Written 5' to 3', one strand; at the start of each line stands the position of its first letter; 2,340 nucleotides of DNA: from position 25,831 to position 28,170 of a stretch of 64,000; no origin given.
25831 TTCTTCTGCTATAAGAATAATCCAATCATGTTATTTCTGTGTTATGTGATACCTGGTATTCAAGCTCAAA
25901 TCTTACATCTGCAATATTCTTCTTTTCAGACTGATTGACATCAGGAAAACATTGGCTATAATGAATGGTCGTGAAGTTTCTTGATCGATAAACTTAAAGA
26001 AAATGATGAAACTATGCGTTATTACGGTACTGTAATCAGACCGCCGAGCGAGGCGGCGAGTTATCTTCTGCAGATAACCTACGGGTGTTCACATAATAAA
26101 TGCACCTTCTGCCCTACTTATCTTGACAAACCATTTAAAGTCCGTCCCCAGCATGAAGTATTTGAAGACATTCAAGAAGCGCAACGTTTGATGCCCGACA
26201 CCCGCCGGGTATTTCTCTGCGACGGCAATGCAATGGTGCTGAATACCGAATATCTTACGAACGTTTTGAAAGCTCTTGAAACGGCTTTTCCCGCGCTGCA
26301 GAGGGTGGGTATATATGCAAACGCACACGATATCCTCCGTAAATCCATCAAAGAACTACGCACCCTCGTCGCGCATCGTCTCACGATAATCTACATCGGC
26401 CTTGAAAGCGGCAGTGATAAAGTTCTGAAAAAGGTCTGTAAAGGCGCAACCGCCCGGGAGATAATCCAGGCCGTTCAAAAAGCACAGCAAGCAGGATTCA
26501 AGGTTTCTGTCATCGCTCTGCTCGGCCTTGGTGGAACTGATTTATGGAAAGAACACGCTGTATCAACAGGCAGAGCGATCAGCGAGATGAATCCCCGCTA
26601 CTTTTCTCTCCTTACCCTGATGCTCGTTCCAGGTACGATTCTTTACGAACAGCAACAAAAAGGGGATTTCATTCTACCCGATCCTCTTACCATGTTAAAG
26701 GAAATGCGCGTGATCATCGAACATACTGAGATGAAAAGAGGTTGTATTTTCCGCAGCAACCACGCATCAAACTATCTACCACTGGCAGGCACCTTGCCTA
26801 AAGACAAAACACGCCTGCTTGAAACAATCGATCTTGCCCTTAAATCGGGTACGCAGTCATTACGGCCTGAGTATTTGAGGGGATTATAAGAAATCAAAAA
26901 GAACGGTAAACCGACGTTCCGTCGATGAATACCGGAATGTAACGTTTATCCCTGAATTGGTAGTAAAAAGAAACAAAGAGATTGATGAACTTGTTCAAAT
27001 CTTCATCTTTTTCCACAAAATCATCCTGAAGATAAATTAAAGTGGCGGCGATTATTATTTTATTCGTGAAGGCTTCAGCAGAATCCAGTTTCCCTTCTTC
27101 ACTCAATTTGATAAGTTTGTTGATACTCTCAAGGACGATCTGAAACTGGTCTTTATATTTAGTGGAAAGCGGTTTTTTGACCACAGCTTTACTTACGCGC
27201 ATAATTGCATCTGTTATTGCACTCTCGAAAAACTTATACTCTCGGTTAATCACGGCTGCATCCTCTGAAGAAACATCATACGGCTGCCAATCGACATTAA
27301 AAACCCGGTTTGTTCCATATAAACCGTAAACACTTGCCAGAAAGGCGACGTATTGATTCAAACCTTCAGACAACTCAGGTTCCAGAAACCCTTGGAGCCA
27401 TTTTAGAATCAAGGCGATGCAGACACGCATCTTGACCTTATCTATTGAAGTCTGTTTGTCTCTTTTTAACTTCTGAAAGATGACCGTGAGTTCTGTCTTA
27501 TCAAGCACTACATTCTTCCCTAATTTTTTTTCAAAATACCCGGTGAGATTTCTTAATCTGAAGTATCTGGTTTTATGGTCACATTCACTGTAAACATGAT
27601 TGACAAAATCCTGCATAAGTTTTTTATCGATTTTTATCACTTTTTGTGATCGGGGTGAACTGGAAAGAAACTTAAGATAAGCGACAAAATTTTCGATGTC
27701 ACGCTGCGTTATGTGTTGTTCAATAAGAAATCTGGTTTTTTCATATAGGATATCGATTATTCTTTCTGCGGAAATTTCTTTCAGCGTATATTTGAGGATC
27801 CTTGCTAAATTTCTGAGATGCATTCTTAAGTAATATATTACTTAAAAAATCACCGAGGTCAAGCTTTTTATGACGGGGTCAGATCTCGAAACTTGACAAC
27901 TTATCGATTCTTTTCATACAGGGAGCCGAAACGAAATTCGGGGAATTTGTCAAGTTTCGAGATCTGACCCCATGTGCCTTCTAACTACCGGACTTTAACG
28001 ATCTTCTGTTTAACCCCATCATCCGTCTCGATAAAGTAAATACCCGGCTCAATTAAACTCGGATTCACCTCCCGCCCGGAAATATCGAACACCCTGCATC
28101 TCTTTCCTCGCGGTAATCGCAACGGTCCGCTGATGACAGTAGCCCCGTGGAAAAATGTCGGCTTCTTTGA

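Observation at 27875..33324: Two copies of a hairpin element with 25-bp perfect inverted arms bracket a 5.2-kb three-gene cassette next to tRNA-Arg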

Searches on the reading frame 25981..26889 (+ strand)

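Call 10: search_protein_families(library=pfam, proteins=[window:25981-26889:+])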
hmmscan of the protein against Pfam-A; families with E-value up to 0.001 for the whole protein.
window:25981-26889:+ (302 aa): 1 family
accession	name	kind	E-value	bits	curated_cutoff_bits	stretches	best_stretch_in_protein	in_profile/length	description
PF04055.27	Radical_SAM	-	9.2e-20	71.9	29.5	1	31-186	2-155/166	Radical SAM superfamily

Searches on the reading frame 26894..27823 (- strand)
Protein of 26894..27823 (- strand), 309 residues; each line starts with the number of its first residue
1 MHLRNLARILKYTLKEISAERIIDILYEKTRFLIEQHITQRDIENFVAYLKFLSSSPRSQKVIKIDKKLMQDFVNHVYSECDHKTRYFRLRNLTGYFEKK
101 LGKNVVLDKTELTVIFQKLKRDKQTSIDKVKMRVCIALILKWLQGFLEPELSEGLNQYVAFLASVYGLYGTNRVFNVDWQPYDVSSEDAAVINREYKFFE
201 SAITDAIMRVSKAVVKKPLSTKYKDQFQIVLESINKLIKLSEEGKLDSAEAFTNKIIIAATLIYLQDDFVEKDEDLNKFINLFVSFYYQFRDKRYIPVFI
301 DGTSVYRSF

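Call 10: search_protein_families(library=pfam, proteins=[window:26894-27823:-])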
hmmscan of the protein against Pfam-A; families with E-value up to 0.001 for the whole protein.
window:26894-27823:- (309 aa): 0 families

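Call 15: find_encoding_contigs(protein=window:26894-27823:-, flank=10000, max_places=10)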
Protein window:26894-27823:- (309 aa): 2 contigs read that carry it; 2 places shown.
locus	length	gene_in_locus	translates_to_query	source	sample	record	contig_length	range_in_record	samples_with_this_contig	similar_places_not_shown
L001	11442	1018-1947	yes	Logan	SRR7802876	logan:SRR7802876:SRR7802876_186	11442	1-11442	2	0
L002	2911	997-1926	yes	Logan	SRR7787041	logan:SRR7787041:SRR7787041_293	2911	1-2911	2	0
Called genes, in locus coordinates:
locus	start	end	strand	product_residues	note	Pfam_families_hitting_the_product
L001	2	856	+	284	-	?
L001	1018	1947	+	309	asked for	-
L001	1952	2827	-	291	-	PF04055:Radical_SAM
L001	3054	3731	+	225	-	PF24681:Kelch_KLHDC2_KLHL20_DRC7, PF25210:Kelch_FKB95, PF13964:Beta-prop_Calicin (weak), PF01344:Kelch_1, PF07646:Kelch_2 (faint), PF13860:FlgD_ig (faint), PF18962:Por_Secre_tail (faint)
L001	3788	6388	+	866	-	PF13620:CarboxypepD_reg, PF13715:CarbopepD_reg_2, PF00593:TonB_dep_Rec_b-barrel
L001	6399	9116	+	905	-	-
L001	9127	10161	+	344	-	PF03687:UPF0164 (weak)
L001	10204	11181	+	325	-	-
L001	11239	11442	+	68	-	?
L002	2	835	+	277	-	?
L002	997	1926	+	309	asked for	-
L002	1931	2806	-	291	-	PF04055:Radical_SAM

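Call 37: search_protein_families(library=ncbifam, proteins=[window:26894-27823:-], max_evalue=0.01)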
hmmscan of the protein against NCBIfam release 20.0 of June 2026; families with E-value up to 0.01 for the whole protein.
window:26894-27823:- (309 aa): 0 families

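Call 52: find_homologous_proteins(query=window:26894-27823:-, max_evalue=0.001)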
Query window:26894-27823:- (309 aa): 68 proteins with E <= 0.001 among 1611 candidates.
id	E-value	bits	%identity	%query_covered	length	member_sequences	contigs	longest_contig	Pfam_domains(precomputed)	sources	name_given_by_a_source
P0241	3.9e-196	668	100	100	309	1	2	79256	-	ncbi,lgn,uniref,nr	ncbi:MAG TPA: hypothetical protein ENI34_09240 [candidate division WOR-3 bacterium]|uniref:Uncharact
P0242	9.6e-195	664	99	100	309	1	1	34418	-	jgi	-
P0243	1.8e-193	660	99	100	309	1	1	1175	-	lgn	-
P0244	2.8e-192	656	98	100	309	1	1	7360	-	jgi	-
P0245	3.3e-140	485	71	99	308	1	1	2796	-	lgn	-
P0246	5.6e-135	468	70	99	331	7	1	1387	-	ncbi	ncbi:hypothetical protein ES705_46908 [subsurface metagenome]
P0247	2.6e-131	456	66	99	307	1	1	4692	-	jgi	jgi:soluble cytochrome b562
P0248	8.5e-130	451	67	98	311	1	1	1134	-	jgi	jgi:soluble cytochrome b562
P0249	9.6e-126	437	65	97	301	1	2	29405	-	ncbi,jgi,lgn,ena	jgi:hypothetical protein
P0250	1.5e-125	437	65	99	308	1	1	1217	-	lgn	-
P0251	5.0e-124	432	64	97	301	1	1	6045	-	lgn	-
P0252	6.0e-124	431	64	97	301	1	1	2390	-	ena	-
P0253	8.1e-124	431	64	97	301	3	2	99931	-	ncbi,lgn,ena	-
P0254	5.8e-123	428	64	97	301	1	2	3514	-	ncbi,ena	-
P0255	2.6e-122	426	63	97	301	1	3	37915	-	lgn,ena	-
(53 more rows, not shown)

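Call 53: find_encoding_contigs(protein=P0242, flank=10000, max_places=5)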
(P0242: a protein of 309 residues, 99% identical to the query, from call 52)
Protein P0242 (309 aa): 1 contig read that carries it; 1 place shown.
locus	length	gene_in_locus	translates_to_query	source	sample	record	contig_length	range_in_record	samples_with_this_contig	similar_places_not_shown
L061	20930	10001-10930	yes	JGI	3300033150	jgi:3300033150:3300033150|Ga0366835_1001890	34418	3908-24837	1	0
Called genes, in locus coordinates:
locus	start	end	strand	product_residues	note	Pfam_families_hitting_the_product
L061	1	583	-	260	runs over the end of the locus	PF01513:NAD_kinase, PF20143:NAD_kinase_C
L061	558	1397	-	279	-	PF01135:PCMT (weak), PF05175:MTS, PF06325:PrmA, PF10294:Methyltransf_16 (weak), PF12847:Methyltransf_18 (weak), PF13847:Methyltransf_31, PF08242:Methyltransf_12, PF13649:Methyltransf_25, +7 more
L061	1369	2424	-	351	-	PF03462:PCRF, PF00472:RF-1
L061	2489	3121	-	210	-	PF00027:cNMP_binding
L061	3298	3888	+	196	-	PF00440:TetR_N, PF17932:TetR_C_24, PF17935:TetR_C_27 (weak)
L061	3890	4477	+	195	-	-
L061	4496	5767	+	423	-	PF02321:OEP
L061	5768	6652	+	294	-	PF00364:Biotin_lipoyl (faint), PF25984:BSH_YknX (faint), PF25917:BSH_RND (weak), PF25944:Beta-barrel_RND (weak), PF25954:Beta-barrel_RND_2, PF25967:RND-MFP_C (faint), PF25989:YknX_C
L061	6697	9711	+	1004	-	PF00873:ACR_tran, PF03176:MMPL (weak)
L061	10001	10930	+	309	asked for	-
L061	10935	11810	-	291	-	PF04055:Radical_SAM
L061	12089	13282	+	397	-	-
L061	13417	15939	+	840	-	PF13620:CarboxypepD_reg, PF13715:CarbopepD_reg_2, PF00593:TonB_dep_Rec_b-barrel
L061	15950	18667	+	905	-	-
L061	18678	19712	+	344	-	PF03687:UPF0164 (weak)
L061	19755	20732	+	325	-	-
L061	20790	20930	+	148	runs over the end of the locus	PF00011:HSP20, PF17886:ArsA_HSP20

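Call 54: find_encoding_contigs(protein=P0244, flank=10000, max_places=5)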
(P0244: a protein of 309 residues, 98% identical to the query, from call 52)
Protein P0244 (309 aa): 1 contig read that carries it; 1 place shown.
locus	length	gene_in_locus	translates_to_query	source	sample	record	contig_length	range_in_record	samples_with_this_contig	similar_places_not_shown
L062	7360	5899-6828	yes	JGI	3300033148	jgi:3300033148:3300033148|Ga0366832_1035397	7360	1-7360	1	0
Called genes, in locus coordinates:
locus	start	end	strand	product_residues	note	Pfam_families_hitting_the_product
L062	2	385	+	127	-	?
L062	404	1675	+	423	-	PF02321:OEP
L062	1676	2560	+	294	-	PF00364:Biotin_lipoyl (faint), PF25984:BSH_YknX (faint), PF25917:BSH_RND (weak), PF25944:Beta-barrel_RND (weak), PF25954:Beta-barrel_RND_2, PF25967:RND-MFP_C (faint), PF25989:YknX_C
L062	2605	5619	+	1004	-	PF00873:ACR_tran, PF03176:MMPL (weak)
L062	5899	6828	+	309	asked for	-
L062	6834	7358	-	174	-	?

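Call 59: find_related_loci(query=A4, collection=metagenome_contigs, flank=6000)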
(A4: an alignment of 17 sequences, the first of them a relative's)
Query A4 (309 aa) in metagenome_contigs; peptide patterns used: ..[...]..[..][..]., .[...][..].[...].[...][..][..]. (x = any residue, [..] = any of these).
331 stretches matched a pattern; 41 encode a relative of the query (tblastn E <= 1e-3); 41 distinct loci.
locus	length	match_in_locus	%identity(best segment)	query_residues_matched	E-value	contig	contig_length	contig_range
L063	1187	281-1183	63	1-301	2e-143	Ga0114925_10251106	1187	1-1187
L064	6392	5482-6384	62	1-301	5e-130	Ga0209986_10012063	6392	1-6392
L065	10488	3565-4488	62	1-302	4e-126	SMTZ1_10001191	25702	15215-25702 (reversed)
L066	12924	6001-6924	62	1-302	4e-126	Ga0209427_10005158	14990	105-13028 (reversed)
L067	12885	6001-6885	45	2-296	1e-85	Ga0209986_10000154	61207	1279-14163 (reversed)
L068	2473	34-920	71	1-307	1e-118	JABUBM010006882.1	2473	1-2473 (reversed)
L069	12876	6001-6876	46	2-293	5e-84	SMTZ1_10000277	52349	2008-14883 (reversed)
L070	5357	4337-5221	45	2-296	1e-83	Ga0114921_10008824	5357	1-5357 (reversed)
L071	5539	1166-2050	45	2-296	2e-83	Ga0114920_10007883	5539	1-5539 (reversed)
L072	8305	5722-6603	44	2-295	1e-82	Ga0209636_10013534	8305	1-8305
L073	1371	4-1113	42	2-309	2e-85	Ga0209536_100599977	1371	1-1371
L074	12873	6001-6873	44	2-293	2e-79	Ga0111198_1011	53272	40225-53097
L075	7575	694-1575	42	2-295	8e-75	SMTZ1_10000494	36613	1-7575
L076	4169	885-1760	42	2-293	1e-72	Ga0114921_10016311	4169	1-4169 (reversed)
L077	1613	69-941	40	3-293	3e-75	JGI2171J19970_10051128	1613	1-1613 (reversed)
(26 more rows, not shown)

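Call 68: search_protein_families(library=padloc, proteins=[window:26894-27823:-], max_evalue=0.01)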
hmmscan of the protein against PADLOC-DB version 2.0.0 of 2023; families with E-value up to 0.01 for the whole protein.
window:26894-27823:- (309 aa): 0 families

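Call 71: find_encoding_contigs(protein=P0245, flank=10000, max_places=5)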
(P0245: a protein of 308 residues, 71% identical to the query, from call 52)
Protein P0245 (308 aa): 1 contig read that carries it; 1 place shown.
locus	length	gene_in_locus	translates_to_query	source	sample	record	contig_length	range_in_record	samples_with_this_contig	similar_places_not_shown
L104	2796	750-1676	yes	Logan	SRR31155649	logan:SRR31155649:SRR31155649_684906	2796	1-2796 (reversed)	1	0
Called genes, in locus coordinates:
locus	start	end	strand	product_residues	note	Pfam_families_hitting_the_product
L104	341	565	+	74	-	PF00196:GerE (weak)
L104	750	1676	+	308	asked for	-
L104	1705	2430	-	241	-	PF13489:Methyltransf_23, PF01728:FtsJ (weak), PF13847:Methyltransf_31, PF08241:Methyltransf_11, PF08242:Methyltransf_12, PF13649:Methyltransf_25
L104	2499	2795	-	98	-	?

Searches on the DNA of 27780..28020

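Call 65: search_rna_families(source=window, start=27780, end=28020, threshold=evalue, max_evalue=1)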
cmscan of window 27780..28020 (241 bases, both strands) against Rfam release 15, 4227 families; matches with E-value up to 1: 5.
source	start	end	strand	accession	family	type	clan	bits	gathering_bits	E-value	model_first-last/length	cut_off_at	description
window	27876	27970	+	RF04070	MIR6440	Gene; miRNA;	-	42.4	95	3.3e-07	1-108/108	no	MIR6440 microRNA precursor family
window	27877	27969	+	RF03596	mir-5880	Gene; miRNA;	-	28.1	97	0.00065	7-73/79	no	mir-5880 microRNA precursor family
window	27884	27962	-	RF03596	mir-5880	Gene; miRNA;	-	19.9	97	0.12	1-79/79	no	mir-5880 microRNA precursor family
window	27884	27962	-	RF03658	mir-2300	Gene; miRNA;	-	18.2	90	0.28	1-74/74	no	mir-2300 microRNA precursor family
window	27862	27985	+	RF00885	MIR821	Gene; miRNA;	-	16.1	249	0.61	1-275/275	no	MIR821 microRNA precursor family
